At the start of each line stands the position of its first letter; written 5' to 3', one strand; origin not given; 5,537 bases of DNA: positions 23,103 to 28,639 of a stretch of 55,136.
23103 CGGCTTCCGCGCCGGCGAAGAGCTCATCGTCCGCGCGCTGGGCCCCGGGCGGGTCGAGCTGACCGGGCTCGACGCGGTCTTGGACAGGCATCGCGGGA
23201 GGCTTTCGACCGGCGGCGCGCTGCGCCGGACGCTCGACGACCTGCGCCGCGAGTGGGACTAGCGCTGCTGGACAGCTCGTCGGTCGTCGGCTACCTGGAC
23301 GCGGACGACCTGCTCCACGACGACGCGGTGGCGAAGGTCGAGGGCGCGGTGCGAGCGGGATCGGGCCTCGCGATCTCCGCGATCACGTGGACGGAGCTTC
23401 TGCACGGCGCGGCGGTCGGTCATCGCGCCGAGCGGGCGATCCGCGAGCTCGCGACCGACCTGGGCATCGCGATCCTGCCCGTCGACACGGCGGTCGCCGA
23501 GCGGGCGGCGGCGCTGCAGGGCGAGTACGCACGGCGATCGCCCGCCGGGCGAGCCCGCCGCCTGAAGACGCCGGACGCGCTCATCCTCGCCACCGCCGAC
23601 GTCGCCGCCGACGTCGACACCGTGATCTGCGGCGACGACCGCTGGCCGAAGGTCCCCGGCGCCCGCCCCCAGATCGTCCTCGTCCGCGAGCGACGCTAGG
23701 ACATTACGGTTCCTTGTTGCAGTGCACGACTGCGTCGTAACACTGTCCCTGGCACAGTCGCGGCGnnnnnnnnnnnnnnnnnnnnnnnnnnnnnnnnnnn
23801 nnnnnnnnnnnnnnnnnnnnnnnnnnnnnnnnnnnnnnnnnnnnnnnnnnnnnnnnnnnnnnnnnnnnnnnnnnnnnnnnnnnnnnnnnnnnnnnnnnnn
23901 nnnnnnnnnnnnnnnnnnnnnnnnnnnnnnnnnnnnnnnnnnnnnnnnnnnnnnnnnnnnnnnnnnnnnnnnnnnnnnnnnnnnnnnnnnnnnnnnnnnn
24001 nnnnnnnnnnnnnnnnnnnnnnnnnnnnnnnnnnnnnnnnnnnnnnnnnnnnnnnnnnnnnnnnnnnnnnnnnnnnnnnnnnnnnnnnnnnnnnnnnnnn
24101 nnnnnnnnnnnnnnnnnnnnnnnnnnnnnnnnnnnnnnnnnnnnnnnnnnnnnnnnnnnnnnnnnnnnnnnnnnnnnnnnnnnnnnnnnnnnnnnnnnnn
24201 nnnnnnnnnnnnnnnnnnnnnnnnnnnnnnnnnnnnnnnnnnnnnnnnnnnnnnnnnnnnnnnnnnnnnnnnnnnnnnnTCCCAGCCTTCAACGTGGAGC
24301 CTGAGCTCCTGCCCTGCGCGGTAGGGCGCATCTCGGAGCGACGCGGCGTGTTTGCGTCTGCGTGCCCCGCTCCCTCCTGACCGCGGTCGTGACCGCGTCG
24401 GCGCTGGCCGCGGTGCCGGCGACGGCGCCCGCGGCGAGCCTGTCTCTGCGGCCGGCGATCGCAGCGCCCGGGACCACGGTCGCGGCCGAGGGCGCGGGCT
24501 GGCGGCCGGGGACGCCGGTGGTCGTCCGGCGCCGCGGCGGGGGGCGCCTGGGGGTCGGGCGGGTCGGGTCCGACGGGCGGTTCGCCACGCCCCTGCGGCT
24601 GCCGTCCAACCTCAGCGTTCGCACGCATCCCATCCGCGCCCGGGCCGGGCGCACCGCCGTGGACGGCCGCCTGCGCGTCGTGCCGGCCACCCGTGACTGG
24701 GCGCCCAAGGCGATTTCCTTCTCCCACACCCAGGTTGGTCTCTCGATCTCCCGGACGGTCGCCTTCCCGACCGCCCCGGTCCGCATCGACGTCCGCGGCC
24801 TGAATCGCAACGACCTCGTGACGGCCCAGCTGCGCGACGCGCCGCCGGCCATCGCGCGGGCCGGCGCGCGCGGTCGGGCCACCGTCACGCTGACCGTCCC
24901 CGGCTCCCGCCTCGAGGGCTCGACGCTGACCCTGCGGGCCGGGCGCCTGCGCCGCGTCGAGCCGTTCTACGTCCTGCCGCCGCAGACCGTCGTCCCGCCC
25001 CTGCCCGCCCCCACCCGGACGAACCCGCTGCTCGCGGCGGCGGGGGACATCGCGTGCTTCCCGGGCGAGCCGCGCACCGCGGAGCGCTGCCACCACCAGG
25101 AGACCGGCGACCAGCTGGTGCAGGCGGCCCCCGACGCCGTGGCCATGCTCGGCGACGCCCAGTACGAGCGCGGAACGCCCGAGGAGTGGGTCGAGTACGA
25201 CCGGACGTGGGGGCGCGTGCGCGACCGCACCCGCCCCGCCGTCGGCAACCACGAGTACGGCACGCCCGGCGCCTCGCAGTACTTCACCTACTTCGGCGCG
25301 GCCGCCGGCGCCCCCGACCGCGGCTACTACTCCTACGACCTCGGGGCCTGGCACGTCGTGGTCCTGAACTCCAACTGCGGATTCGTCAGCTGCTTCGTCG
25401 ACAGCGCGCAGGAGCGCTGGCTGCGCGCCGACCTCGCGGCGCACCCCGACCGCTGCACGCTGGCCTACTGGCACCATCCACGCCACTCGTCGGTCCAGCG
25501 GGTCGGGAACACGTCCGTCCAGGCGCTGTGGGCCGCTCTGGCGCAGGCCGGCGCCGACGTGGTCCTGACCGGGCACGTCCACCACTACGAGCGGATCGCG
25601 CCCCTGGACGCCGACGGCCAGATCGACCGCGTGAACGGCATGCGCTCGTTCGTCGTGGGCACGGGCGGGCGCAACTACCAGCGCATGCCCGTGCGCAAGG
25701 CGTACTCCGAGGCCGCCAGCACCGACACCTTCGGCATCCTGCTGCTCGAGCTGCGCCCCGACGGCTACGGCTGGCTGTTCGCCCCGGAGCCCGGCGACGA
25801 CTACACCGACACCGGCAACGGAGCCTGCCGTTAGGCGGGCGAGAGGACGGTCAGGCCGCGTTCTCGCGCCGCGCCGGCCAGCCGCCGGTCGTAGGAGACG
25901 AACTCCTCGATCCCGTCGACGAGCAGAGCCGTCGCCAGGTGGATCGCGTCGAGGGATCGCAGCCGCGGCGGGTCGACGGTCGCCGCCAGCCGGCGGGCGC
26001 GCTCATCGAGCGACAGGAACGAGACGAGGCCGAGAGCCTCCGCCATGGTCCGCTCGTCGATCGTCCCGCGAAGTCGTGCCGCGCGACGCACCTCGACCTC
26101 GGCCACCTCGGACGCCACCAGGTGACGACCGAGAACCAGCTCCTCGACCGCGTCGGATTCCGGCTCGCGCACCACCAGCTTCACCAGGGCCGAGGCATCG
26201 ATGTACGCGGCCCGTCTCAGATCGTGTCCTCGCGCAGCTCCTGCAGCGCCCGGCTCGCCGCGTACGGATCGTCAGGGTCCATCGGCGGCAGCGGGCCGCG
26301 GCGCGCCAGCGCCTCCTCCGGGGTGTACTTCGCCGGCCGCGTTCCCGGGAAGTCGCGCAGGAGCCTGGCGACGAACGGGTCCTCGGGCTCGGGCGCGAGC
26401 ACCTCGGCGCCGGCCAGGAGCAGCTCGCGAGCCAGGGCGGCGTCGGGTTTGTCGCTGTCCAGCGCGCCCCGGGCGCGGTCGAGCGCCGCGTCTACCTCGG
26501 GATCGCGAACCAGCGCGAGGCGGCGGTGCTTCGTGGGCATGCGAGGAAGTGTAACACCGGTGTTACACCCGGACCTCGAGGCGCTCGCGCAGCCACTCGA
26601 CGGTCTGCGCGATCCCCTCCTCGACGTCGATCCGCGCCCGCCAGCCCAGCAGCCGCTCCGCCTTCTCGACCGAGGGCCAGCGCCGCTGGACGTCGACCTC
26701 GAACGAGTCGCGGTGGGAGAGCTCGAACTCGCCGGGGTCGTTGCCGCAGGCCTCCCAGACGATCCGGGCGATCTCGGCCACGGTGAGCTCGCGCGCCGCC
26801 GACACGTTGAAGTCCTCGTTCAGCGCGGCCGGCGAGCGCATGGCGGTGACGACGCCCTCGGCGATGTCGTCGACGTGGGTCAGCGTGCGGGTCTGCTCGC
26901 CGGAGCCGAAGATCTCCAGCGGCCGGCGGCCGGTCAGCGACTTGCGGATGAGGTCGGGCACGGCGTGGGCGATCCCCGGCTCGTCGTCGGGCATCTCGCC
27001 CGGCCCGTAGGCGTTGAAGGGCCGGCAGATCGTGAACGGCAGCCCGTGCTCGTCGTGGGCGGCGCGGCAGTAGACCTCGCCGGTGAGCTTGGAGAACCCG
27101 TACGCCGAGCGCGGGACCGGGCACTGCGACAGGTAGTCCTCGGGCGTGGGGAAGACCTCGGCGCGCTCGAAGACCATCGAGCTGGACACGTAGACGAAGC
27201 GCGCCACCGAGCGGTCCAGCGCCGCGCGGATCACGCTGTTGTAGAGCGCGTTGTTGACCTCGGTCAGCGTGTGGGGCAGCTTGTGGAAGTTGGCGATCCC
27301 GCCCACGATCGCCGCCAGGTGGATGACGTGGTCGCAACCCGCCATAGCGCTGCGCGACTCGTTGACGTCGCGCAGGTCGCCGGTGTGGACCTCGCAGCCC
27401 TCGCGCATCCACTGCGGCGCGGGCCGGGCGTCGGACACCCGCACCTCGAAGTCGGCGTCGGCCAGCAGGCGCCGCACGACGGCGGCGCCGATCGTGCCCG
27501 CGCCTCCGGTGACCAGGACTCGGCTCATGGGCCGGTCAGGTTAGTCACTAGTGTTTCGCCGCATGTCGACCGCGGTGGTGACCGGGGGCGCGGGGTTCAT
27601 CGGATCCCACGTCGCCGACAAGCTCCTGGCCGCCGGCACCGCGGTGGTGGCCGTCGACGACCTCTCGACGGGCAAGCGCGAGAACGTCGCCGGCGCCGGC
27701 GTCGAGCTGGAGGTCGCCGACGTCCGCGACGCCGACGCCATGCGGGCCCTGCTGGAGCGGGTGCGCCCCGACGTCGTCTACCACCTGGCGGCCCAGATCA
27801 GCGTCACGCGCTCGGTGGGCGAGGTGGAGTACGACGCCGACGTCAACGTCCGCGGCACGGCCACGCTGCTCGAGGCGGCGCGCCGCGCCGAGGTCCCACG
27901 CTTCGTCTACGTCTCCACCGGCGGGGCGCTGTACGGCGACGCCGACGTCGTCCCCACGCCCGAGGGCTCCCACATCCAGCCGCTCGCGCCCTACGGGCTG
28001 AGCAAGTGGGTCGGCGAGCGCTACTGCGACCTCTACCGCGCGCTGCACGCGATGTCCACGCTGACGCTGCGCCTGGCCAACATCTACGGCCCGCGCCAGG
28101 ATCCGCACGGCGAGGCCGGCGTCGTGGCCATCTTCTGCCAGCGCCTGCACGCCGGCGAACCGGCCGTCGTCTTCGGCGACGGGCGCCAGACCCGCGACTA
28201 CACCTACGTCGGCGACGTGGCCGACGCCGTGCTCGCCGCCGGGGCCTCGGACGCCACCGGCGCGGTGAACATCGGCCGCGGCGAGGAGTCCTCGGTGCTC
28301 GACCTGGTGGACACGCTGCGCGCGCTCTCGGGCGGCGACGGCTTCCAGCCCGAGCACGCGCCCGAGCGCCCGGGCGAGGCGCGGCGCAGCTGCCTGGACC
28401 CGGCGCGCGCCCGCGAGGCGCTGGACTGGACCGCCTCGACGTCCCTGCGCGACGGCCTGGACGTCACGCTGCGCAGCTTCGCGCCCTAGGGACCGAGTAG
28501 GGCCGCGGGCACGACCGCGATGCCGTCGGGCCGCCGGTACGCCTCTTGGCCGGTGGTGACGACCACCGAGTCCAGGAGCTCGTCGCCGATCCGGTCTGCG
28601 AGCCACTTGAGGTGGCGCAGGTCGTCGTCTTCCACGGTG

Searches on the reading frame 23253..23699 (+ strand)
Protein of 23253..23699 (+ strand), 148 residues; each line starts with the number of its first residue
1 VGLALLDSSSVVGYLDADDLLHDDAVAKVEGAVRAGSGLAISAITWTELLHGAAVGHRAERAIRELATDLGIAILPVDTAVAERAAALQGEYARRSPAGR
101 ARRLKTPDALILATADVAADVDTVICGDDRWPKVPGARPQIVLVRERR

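Call 11: search_protein_families(library=pfam, proteins=[window:23253-23699:+], max_evalue=0.001)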
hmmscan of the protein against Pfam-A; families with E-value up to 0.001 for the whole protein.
window:23253-23699:+ (148 aa): 1 family
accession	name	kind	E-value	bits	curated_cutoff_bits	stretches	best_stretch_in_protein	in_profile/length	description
PF01850.27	PIN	-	1.9e-13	51.5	23.6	1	5-135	2-118/120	PIN domain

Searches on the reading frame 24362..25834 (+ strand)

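Call 11: search_protein_families(library=pfam, proteins=[window:24362-25834:+], max_evalue=0.001)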
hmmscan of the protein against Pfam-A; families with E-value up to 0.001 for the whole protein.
window:24362-25834:+ (490 aa): 1 family
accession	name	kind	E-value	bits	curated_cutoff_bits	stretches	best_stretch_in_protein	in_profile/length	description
PF00149.33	Metallophos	-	1.4e-06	29.3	21.5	1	250-409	23-191/191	Calcineurin-like phosphoesterase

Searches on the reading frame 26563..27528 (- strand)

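Call 65: search_protein_families(library=pfam, proteins=[window:26563-27528:-], max_evalue=0.00001)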
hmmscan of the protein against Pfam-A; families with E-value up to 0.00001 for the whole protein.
window:26563-27528:- (321 aa): 8 families
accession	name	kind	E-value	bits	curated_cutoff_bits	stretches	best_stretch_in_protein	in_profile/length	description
PF01370.27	Epimerase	-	6.2e-51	173.5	20.9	1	4-242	1-239/240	NAD dependent epimerase/dehydratase family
PF16363.11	GDP_Man_Dehyd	-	2.3e-33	116.5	27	1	5-309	1-332/332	GDP-mannose 4,6 dehydratase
PF01073.25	3Beta_HSD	-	1.9e-18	66.9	22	1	5-179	1-187/280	3-beta hydroxysteroid dehydrogenase/isomerase family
PF13460.12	NAD_binding_10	-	6.2e-14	52.7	27.2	1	8-170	1-143/184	NAD(P)H-binding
PF04321.23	RmlD_sub_bind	-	4.7e-13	49.3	27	1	3-279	2-249/287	RmlD substrate binding domain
PF07993.18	NAD_binding_4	-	9.6e-12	45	20.1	1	60-186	84-215/258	Male sterility protein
PF05368.20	NmrA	-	1.4e-07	31.9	27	1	2-116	3-107/298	NmrA-like family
PF02719.21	Polysacc_synt_2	-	1.7e-07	31.2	20.2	1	4-116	1-128/293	Polysaccharide biosynthesis protein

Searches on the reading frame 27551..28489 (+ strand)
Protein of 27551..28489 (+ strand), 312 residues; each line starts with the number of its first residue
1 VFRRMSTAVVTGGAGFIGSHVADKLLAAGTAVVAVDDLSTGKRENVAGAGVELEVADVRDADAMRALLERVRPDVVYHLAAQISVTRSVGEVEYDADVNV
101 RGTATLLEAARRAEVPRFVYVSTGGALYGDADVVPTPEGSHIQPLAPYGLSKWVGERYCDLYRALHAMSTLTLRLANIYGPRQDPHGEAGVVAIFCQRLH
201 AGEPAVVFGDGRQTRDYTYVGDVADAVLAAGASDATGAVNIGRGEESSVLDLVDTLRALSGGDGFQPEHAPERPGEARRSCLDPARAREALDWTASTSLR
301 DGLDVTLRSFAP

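Call 65: search_protein_families(library=pfam, proteins=[window:27551-28489:+], max_evalue=0.00001)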
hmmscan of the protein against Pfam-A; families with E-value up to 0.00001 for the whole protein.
window:27551-28489:+ (312 aa): 9 families
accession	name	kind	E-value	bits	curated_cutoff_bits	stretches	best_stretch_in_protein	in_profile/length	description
PF01370.27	Epimerase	-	5.9e-61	206.4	20.9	1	9-242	2-240/240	NAD dependent epimerase/dehydratase family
PF16363.11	GDP_Man_Dehyd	-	2.1e-58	198.8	27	1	10-303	2-329/332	GDP-mannose 4,6 dehydratase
PF01073.25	3Beta_HSD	-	3e-25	89.3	22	1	9-230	1-229/280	3-beta hydroxysteroid dehydrogenase/isomerase family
PF04321.23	RmlD_sub_bind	-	3.7e-21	75.9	27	1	9-234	4-200/287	RmlD substrate binding domain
PF02719.21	Polysacc_synt_2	-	9.7e-18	64.8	20.2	1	9-264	2-251/293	Polysaccharide biosynthesis protein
PF07993.18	NAD_binding_4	-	6.1e-13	49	20.1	1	67-184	85-210/258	Male sterility protein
PF13460.12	NAD_binding_10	-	9.3e-11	42.4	27.2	1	12-128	1-103/184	NAD(P)H-binding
PF05368.20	NmrA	-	7.8e-08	32.7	27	1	6-124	3-108/298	NmrA-like family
PF08659.16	KR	-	7.5e-06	26.4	22.6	0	7-131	2-144/180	KR domain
